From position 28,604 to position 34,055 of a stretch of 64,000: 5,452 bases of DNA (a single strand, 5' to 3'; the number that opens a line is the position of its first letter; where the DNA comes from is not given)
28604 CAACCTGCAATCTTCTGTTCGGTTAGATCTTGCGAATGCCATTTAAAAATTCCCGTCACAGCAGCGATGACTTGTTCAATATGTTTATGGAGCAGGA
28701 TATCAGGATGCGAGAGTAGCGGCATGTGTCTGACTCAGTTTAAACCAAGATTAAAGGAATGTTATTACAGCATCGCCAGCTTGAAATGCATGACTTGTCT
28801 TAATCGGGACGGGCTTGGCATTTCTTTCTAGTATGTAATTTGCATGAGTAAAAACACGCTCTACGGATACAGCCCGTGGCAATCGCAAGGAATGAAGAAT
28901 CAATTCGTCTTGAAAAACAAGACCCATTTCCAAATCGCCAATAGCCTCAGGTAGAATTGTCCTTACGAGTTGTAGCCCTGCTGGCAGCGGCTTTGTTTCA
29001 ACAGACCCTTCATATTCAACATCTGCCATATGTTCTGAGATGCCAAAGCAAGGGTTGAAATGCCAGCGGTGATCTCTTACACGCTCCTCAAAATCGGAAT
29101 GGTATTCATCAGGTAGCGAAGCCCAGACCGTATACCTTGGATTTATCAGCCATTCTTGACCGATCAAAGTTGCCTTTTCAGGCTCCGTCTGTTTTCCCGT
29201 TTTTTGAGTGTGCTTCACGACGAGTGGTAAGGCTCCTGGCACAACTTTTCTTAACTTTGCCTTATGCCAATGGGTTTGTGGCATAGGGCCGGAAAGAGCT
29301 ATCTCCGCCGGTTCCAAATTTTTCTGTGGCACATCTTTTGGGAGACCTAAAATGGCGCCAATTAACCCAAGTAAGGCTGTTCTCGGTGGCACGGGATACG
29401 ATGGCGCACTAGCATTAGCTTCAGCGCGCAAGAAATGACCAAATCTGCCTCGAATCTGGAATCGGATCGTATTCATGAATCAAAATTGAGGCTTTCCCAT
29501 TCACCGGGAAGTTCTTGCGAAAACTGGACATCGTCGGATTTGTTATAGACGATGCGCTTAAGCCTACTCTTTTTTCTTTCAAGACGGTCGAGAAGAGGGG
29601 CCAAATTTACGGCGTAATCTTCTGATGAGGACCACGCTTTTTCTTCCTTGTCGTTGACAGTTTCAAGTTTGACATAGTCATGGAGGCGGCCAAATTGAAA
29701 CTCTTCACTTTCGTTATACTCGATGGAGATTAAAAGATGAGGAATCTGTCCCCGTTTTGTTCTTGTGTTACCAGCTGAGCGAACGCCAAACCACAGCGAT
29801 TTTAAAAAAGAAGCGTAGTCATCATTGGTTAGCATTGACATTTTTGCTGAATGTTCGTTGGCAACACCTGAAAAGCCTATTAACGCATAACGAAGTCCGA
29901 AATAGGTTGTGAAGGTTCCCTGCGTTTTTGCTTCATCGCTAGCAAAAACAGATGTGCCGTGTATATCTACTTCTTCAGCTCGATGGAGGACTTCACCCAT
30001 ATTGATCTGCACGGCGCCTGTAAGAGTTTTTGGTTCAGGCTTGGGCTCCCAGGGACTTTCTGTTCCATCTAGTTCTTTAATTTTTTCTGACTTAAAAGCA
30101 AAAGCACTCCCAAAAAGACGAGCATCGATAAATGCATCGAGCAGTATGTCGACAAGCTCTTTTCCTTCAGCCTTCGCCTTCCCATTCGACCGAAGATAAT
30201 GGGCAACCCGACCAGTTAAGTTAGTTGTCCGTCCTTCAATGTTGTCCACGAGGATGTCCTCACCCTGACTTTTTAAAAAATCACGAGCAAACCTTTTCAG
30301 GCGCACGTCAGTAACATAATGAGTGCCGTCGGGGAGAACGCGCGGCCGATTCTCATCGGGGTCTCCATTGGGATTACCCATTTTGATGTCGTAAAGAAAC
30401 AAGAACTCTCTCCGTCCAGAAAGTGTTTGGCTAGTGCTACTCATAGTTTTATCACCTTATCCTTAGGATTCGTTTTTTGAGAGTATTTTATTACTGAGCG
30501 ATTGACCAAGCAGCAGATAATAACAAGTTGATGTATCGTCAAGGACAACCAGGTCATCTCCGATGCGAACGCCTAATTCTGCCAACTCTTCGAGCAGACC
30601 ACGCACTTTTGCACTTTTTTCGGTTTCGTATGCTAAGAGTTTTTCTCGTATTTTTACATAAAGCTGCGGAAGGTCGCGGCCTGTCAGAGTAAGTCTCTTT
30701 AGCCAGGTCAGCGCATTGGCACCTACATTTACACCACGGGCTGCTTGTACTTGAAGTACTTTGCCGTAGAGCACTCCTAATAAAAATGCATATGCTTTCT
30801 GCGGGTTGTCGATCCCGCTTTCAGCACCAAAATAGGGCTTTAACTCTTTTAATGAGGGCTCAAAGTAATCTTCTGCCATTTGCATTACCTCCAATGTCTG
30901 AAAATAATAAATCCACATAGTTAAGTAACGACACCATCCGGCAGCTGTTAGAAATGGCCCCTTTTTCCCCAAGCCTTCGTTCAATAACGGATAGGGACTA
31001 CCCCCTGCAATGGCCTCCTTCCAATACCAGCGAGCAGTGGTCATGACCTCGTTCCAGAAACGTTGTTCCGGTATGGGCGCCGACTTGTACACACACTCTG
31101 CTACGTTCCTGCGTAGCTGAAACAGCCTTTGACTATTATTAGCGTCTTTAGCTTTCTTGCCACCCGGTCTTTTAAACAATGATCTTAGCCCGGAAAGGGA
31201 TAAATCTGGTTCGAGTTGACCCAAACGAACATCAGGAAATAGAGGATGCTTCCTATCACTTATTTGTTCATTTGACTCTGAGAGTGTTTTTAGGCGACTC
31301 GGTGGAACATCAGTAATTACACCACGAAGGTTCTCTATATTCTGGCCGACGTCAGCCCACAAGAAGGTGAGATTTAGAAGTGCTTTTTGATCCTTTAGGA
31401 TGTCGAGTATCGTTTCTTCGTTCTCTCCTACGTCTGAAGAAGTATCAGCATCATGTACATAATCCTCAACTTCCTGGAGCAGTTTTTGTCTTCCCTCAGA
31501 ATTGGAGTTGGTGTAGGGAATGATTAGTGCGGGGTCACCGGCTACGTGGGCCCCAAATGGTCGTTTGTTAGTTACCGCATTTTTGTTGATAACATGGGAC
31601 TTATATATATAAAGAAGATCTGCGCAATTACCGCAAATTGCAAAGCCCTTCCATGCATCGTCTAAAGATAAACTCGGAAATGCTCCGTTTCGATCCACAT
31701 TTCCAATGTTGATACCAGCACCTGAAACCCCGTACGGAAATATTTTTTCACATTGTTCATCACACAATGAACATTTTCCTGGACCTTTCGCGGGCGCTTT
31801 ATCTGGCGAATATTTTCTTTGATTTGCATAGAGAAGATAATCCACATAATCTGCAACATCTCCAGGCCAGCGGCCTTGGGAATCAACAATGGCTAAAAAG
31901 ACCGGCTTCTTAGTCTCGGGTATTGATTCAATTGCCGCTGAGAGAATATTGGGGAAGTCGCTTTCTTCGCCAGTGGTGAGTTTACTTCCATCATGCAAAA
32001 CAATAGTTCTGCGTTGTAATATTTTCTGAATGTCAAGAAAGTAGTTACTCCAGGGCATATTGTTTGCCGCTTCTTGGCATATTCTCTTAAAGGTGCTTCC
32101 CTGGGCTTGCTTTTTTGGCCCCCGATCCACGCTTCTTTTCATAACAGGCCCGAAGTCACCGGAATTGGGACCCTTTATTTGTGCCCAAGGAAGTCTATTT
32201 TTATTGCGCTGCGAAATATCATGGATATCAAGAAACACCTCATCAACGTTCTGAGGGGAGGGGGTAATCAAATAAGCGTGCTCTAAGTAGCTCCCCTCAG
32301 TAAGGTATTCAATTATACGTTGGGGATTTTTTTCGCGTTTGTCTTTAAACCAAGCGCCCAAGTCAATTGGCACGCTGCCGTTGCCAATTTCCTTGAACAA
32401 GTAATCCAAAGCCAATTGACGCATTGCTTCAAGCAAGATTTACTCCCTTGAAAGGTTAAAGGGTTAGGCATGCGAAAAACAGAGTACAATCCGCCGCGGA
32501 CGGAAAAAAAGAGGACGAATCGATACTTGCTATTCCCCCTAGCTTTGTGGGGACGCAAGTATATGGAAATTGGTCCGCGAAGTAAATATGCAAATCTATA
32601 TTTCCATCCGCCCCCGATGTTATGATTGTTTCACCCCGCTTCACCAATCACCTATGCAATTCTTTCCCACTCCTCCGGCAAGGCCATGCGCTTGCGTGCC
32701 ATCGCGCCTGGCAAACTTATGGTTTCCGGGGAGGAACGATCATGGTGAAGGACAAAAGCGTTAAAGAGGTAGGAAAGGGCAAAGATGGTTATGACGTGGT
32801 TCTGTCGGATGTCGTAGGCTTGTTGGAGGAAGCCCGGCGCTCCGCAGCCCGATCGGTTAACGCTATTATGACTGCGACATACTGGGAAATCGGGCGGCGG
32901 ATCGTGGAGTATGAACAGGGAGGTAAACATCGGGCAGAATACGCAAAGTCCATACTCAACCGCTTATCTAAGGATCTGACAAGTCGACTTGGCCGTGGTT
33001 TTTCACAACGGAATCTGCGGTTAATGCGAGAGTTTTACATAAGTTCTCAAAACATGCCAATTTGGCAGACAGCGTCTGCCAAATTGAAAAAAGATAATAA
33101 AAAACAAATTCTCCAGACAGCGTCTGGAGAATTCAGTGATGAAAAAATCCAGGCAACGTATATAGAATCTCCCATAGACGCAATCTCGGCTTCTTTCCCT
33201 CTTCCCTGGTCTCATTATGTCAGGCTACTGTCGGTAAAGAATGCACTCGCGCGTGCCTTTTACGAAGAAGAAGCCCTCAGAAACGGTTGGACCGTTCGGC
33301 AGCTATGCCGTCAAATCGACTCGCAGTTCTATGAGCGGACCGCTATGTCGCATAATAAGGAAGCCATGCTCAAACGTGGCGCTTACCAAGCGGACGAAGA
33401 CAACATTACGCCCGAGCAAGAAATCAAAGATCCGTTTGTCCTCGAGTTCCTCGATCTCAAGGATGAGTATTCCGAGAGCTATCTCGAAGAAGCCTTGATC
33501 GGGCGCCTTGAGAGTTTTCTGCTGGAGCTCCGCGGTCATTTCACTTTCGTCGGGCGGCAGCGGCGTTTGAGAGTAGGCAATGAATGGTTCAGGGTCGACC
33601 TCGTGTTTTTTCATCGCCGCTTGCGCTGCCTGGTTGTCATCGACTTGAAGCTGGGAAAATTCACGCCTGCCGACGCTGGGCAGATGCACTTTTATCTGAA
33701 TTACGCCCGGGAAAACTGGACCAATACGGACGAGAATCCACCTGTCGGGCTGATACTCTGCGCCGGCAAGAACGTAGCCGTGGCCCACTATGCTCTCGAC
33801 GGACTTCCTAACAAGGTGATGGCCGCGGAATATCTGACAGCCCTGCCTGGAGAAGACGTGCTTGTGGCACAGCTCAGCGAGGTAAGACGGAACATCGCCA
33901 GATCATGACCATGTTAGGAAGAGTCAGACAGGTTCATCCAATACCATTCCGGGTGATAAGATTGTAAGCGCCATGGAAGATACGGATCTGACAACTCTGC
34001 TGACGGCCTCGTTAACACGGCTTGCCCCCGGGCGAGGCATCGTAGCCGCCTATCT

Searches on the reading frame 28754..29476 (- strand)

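Call 70: search_protein_families(library=pfam, proteins=[window:28754-29476:-], max_evalue=0.001)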
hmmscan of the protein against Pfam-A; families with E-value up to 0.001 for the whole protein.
window:28754-29476:- (241 aa): 1 family
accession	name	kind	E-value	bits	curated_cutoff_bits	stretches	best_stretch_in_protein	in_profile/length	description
PF09704.15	Cas_Cas5d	-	4.4e-11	43.6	23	1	3-189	1-184/217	CRISPR-associated protein (Cas_Cas5)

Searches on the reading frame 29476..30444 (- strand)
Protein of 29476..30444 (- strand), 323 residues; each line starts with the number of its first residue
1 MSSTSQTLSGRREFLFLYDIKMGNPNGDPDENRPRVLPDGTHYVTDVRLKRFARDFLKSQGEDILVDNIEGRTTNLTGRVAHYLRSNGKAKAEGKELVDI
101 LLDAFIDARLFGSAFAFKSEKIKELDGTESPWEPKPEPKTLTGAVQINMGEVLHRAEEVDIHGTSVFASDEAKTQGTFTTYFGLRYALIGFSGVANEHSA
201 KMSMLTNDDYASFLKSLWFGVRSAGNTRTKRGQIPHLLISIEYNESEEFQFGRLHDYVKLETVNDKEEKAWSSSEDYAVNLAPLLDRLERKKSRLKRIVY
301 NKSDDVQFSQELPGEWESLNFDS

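Call 70: search_protein_families(library=pfam, proteins=[window:29476-30444:-], max_evalue=0.001)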
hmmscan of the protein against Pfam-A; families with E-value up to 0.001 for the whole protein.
window:29476-30444:- (323 aa): 1 family
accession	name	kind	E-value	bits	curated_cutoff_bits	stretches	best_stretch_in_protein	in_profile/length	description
PF05107.17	Cas_Cas7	-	3e-47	161.8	33.2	1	11-281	2-248/249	CRISPR-associated protein Cas7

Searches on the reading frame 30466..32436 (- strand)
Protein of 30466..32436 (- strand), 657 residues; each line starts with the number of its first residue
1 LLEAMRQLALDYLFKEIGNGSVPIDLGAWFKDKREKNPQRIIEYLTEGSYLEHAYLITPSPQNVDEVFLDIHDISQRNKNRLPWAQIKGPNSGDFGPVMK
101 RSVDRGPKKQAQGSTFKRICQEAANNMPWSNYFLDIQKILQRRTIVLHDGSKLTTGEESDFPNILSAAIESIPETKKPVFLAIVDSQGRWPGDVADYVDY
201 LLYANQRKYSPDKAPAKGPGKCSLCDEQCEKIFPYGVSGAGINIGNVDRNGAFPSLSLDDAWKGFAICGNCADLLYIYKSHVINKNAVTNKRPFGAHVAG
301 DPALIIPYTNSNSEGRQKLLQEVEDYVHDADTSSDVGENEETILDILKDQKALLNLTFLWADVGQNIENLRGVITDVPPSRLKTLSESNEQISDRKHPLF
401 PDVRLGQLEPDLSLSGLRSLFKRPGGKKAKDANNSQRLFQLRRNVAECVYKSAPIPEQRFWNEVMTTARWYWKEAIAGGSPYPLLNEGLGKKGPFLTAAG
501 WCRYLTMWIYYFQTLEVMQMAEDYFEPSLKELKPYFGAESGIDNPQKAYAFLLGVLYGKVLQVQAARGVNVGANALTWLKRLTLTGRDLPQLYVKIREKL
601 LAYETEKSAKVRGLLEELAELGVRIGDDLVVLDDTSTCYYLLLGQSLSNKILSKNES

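Call 70: search_protein_families(library=pfam, proteins=[window:30466-32436:-], max_evalue=0.001)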
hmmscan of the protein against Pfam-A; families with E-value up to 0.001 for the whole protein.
window:30466-32436:- (657 aa): 1 family
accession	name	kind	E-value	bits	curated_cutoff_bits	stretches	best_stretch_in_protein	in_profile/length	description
PF09484.15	Cas_TM1802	-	1.2e-37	130.5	25.1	1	69-647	51-601/602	CRISPR-associated protein TM1802 (cas_TM1802)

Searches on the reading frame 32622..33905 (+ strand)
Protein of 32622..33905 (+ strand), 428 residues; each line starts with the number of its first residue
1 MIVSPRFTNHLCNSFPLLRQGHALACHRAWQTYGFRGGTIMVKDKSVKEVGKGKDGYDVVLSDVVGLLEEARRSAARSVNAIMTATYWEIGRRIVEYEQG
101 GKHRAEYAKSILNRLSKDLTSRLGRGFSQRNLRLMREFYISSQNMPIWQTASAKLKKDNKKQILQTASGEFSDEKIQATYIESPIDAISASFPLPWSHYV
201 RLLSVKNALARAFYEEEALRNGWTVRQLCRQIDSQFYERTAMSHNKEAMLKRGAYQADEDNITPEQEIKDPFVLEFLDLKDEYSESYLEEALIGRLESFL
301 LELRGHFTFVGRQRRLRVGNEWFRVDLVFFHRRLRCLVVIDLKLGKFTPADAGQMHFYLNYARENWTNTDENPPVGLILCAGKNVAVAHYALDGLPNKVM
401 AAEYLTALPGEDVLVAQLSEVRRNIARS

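Call 70: search_protein_families(library=pfam, proteins=[window:32622-33905:+], max_evalue=0.001)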
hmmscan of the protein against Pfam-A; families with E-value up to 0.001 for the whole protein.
window:32622-33905:+ (428 aa): 2 families
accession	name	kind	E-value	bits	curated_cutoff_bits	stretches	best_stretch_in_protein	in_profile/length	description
PF06250.17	YhcG_C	-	8.5e-52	175.6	32.5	1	266-411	2-147/157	YhcG PDDEXK nuclease domain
PF17761.7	DUF1016_N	-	1e-40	139.5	32.8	1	64-239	2-137/137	DUF1016 N-terminal domain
